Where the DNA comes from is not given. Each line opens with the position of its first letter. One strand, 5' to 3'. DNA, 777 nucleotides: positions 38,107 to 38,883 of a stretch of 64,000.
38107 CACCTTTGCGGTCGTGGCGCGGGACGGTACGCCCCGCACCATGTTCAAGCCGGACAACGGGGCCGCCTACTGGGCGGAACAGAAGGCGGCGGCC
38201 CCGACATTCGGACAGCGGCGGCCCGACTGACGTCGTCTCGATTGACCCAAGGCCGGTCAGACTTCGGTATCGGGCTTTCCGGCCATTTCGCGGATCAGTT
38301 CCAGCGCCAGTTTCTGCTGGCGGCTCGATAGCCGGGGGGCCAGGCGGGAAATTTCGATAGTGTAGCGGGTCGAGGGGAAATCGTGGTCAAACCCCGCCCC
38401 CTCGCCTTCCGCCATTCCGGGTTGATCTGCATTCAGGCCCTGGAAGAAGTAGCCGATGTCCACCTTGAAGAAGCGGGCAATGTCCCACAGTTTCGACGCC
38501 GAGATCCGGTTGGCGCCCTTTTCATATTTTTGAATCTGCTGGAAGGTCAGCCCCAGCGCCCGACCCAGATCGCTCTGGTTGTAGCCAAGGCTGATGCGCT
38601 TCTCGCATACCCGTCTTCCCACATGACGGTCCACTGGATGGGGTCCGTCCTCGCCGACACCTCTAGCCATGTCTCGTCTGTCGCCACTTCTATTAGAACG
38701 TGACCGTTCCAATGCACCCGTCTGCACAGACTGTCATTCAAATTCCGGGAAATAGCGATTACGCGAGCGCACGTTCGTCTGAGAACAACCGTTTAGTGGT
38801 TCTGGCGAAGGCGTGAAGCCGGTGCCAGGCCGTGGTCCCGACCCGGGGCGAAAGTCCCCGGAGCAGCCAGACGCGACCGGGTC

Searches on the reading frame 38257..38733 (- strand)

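Call 57: search_protein_families(library=pfam, proteins=[window:38257-38733:-], max_evalue=0.01)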
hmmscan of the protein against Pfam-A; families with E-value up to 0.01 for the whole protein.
window:38257-38733:- (158 aa): 5 families
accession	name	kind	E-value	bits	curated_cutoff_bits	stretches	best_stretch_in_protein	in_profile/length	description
PF01381.28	HTH_3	-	2.8e-12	46.9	23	1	44-96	3-55/55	Helix-turn-helix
PF12844.13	HTH_19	-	8e-06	26.1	30.2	1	39-99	1-61/64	Helix-turn-helix domain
PF13443.12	HTH_26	-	0.00053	20.6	22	1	50-94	10-55/63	Cro/C1-type HTH DNA-binding domain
PF13560.12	HTH_31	-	0.0022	18.7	27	1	44-92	8-57/64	Helix-turn-helix domain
PF00157.23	Pou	-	0.0072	16.7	27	0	44-65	15-36/72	Pou domain - N-terminal to homeobox domain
